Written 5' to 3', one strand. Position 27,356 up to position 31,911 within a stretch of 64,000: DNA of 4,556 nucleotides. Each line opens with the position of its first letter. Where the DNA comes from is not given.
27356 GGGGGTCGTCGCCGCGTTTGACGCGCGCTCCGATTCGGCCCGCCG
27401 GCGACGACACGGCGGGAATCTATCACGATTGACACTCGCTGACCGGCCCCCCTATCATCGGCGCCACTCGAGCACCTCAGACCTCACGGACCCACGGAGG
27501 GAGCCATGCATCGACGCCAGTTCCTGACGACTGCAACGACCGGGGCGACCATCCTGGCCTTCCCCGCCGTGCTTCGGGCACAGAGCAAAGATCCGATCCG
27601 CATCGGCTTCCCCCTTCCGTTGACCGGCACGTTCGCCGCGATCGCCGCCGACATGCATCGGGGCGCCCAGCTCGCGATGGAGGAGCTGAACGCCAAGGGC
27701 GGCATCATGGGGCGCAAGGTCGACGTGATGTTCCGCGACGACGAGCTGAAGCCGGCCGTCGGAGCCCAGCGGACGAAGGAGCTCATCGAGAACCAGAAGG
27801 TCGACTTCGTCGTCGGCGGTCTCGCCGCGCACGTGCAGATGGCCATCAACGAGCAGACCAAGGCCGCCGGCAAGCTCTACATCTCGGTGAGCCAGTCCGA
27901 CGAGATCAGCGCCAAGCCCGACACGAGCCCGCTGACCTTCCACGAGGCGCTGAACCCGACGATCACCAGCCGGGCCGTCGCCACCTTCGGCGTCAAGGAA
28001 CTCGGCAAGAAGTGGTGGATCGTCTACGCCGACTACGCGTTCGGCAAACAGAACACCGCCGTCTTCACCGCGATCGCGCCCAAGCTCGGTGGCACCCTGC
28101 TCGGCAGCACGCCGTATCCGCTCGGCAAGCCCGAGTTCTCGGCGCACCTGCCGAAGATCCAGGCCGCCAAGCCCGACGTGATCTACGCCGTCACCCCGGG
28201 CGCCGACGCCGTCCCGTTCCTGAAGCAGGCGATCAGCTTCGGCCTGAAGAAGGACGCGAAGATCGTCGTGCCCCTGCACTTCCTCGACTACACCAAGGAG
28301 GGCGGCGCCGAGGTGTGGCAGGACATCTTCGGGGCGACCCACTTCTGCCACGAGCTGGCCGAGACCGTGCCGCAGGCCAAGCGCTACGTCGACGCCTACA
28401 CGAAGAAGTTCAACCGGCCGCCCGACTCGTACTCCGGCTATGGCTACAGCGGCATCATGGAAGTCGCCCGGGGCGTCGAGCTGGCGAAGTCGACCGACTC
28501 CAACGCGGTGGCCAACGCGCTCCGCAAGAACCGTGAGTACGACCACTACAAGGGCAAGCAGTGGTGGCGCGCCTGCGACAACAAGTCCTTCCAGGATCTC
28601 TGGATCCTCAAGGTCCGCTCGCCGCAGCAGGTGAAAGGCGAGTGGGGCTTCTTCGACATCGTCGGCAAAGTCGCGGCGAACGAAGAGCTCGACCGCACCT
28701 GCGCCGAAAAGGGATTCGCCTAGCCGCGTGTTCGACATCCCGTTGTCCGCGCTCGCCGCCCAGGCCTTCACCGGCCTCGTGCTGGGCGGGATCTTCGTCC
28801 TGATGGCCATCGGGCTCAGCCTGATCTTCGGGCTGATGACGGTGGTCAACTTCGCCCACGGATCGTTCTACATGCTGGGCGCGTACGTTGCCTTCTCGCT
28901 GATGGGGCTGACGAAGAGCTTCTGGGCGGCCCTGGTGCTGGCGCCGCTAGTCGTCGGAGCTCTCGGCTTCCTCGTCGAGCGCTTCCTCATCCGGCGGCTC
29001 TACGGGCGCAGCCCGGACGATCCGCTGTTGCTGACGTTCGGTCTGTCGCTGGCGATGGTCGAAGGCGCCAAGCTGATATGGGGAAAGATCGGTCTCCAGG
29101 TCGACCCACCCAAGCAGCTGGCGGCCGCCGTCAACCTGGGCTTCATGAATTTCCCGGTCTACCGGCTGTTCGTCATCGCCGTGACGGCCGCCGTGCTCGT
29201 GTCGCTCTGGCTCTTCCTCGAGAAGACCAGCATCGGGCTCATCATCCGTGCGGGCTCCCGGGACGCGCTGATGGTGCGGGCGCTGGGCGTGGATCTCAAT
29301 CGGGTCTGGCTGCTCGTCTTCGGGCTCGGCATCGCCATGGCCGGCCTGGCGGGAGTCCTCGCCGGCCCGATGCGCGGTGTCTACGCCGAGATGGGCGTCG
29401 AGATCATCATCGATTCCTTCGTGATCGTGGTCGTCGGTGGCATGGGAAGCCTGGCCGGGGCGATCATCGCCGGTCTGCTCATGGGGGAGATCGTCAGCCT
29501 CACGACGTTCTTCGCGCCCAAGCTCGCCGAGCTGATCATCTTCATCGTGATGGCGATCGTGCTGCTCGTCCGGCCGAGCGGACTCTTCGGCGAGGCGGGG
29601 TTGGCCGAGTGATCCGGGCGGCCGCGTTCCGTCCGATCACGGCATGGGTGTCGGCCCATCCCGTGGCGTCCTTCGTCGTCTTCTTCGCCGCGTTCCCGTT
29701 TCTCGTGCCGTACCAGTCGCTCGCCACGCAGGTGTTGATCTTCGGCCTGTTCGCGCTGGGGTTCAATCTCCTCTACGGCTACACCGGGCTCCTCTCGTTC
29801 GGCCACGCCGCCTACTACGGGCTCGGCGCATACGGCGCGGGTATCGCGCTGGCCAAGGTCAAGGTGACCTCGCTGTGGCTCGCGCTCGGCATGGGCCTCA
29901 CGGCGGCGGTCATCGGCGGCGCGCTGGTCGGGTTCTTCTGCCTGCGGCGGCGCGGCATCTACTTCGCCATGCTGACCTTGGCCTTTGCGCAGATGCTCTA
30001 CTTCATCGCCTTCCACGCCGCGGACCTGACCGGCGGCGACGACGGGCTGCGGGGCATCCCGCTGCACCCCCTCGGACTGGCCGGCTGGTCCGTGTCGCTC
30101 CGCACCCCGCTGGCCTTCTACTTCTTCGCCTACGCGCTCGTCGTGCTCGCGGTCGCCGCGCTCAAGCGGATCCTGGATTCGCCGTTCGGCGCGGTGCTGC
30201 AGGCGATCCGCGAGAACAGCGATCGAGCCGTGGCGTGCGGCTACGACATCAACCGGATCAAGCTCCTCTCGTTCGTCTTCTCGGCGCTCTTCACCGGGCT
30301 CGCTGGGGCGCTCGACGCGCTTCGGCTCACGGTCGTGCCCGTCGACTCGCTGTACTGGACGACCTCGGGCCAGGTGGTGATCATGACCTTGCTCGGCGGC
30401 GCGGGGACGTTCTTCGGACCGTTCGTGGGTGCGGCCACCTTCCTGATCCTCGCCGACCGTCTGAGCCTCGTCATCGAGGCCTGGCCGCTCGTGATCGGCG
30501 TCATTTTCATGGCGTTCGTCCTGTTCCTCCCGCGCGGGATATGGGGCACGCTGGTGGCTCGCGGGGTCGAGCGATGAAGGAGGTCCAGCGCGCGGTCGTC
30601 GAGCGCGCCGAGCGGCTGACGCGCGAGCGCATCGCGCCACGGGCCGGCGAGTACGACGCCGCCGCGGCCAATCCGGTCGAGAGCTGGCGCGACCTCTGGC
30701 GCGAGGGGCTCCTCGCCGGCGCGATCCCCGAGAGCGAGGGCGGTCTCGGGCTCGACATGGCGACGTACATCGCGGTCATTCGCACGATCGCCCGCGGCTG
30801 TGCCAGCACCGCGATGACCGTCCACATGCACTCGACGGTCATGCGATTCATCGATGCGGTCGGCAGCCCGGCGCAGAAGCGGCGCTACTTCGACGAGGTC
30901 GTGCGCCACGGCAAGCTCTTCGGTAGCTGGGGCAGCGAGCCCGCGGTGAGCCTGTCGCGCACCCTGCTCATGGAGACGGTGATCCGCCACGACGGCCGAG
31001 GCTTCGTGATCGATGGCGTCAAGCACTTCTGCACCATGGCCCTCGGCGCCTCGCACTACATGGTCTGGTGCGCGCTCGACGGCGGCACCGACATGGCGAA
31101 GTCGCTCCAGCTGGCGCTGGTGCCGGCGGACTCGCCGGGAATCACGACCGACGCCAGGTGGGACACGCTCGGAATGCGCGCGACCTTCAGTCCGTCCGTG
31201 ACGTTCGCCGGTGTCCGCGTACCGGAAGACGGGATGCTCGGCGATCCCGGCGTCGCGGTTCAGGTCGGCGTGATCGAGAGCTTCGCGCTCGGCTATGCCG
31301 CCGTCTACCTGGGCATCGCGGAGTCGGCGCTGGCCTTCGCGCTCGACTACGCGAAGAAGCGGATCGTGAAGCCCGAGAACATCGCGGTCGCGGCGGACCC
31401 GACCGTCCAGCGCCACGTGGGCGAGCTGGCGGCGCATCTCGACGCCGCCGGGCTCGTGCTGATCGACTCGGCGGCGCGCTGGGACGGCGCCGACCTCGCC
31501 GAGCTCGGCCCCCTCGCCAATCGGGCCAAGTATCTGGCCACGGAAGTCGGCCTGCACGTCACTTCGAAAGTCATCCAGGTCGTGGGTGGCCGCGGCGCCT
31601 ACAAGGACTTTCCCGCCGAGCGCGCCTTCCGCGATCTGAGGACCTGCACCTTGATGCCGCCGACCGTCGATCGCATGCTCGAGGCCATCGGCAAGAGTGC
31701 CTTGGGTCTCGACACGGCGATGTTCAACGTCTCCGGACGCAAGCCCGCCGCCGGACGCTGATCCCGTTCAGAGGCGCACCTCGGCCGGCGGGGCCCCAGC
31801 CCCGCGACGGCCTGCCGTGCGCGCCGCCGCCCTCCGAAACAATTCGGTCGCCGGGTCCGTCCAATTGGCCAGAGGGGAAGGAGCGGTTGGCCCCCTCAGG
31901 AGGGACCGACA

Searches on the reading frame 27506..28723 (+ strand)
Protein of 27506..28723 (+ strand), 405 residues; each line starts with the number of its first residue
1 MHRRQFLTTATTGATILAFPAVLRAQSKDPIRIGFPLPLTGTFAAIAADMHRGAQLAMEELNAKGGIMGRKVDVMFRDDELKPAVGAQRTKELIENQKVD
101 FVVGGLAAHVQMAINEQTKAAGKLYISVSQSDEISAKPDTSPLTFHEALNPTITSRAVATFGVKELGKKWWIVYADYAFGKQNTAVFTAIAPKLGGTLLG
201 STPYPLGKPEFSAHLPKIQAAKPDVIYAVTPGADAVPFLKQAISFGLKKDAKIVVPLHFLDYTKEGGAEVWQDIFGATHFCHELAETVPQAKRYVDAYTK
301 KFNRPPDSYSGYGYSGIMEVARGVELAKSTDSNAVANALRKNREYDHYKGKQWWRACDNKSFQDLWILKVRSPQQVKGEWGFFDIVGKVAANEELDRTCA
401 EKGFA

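Call 8: search_protein_families(library=pfam, proteins=[window:27506-28723:+])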
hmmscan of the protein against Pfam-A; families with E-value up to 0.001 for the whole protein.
window:27506-28723:+ (405 aa): 3 families
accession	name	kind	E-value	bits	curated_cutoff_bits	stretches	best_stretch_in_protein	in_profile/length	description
PF13458.12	Peripla_BP_6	-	3.7e-79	267.3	31.7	1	30-371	1-339/343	Periplasmic binding protein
PF13433.12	Peripla_BP_5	-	1.2e-26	94.2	27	1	31-350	1-316/363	Periplasmic binding protein domain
PF01094.35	ANF_receptor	-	7e-08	32.3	25.4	1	54-359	6-322/353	Receptor family ligand binding region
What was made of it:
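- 27506..28723 (+): LivK-type periplasmic binding protein. This is the commonest neighbour of the Mo gene. Pfam Peripla_BP_6 (call 8).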

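Call 64: search_solved_structures(query=window:27506-28723:+, max_evalue=0.00001)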
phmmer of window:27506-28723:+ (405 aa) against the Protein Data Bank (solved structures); distinct sequences matched with E-value up to 0.00001: 33.
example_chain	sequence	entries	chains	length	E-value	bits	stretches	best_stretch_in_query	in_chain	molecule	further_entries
3i09_A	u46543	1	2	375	4.4e-40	141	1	29-392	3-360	Periplasmic branched-chain amino acid-binding protein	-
8tg1_A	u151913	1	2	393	2.3e-25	92.5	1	25-346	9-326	Extracellular ligand-binding receptor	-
4gnr_A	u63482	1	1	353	4.5e-24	88.3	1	29-357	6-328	ABC transporter substrate-binding protein-branched chain amino acid transport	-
3n0w_A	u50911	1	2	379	8.1e-24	87.4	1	29-392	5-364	ABC branched chain amino acid family transporter, periplasmic ligand binding protein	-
4maa_A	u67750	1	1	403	5.7e-20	74.8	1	10-373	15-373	Putative branched-chain amino acid ABC transporter, periplasmic amino acid-binding protein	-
4q6w_A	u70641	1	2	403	2.7e-19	72.5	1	7-346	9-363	Putative leu/ile/val-binding protein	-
4ey3_A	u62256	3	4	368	5.1e-19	71.6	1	27-348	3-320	Twin-arginine translocation pathway signal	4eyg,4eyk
3n0x_A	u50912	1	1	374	8.8e-19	70.9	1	29-376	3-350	Possible substrate binding protein of ABC transporter system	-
3nnd_B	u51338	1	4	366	1.2e-18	70.4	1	29-373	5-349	Possible substrate binding protein of ABC transporter system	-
4mpt_A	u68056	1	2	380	4.5e-18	68.5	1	27-346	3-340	Putative leu/ile/val-binding protein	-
3td9_A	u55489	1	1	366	6.4e-18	68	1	30-347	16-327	Branched chain amino acid ABC transporter, periplasmic amino acid-binding protein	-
4zpj_A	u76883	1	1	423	9.3e-18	67.5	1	18-321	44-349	Extracellular ligand-binding receptor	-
3i45_A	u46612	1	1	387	1.6e-17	66.7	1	41-384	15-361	Twin-arginine translocation pathway signal protein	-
4n0q_A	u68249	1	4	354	2.3e-17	66.2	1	31-344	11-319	Leu/Ile/Val-binding protein homolog 3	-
4evq_A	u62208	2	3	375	1.2e-15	60.5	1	29-324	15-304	Putative ABC transporter subunit, substrate-binding component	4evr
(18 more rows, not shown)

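Call 65: search_protein_families(library=ncbifam, proteins=[window:27506-28723:+], max_evalue=0.00001)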
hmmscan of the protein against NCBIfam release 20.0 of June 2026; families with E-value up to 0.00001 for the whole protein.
window:27506-28723:+ (405 aa): 3 families
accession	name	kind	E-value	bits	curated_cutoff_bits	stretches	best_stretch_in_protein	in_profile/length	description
TIGR03669.1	urea_ABC_arch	equivalog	3.7e-31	108.5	494.8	1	40-352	10-318/375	urea ABC transporter substrate-binding protein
TIGR03407.1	urea_ABC_UrtA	exception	6.2e-25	87.9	492.75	1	31-351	1-320/361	urea ABC transporter substrate-binding protein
NF011933.0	PRK15404.1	subfamily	1.1e-15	57.7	477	1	21-128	17-123/370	high-affinity branched-chain amino acid ABC transporter substrate-binding protein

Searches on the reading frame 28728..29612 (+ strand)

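Call 8: search_protein_families(library=pfam, proteins=[window:28728-29612:+])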
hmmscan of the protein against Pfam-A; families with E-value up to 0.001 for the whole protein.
window:28728-29612:+ (294 aa): 1 family
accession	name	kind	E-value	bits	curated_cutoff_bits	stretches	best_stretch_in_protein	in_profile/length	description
PF02653.21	BPD_transp_2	-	2.5e-39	135.5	26.8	1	14-279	3-269/269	Branched-chain amino acid transport system / permease component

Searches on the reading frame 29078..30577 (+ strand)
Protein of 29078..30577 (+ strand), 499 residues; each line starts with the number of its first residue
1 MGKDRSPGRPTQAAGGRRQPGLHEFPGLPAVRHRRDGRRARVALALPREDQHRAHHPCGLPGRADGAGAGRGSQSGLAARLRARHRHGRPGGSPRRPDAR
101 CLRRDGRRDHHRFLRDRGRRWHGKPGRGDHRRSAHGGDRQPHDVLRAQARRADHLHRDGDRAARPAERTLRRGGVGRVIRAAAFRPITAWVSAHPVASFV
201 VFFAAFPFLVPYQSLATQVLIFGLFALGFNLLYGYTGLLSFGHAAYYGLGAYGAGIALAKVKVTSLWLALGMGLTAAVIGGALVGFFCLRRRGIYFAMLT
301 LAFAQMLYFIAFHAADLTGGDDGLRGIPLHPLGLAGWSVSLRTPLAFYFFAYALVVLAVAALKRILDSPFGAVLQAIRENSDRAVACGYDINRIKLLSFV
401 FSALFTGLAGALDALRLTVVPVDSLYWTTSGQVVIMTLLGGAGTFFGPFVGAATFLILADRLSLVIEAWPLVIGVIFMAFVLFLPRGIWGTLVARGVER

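Call 34: search_protein_families(library=pfam, proteins=[window:29078-30577:+], max_evalue=0.00001)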
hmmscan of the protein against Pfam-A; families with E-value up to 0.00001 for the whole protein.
window:29078-30577:+ (499 aa): 1 family
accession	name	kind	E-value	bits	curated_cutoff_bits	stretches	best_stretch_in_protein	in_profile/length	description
PF02653.21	BPD_transp_2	-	3.3e-37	128.5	26.8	1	214-480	4-268/269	Branched-chain amino acid transport system / permease component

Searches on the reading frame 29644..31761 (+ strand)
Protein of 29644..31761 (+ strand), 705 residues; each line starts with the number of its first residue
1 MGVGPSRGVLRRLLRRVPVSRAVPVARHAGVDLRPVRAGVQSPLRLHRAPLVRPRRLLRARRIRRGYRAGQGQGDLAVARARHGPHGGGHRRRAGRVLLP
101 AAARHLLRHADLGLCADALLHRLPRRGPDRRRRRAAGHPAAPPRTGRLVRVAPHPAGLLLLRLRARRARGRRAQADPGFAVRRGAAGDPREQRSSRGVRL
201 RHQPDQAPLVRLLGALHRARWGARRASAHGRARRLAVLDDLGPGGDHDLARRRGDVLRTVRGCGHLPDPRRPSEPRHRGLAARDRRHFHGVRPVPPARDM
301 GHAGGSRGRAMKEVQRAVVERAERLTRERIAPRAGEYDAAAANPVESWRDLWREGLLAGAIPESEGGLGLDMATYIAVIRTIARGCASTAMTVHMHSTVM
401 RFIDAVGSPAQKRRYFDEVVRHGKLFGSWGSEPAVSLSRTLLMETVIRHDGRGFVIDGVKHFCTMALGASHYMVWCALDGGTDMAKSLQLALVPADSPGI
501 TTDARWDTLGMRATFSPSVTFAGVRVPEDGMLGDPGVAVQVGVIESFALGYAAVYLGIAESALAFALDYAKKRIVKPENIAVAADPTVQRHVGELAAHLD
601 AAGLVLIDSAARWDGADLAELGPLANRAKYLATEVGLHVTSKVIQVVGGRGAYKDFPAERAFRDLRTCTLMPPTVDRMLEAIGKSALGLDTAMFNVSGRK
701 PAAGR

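Call 8: search_protein_families(library=pfam, proteins=[window:29644-31761:+])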
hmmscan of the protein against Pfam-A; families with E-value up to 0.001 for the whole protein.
window:29644-31761:+ (705 aa): 4 families
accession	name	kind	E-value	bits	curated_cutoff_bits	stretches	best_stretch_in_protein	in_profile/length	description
PF02771.21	Acyl-CoA_dh_N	-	6.6e-23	81.7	22.9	1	313-420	2-110/113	Acyl-CoA dehydrogenase, N-terminal domain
PF08028.16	Acyl-CoA_dh_2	-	3.7e-20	73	22.7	1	550-669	2-127/134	Acyl-CoA dehydrogenase, C-terminal domain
PF00441.29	Acyl-CoA_dh_1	-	9.2e-16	58.8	22.4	1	536-685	3-148/150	Acyl-CoA dehydrogenase, C-terminal domain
PF02770.24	Acyl-CoA_dh_M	-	1.7e-12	47.8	33.3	1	431-522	5-95/97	Acyl-CoA dehydrogenase, middle domain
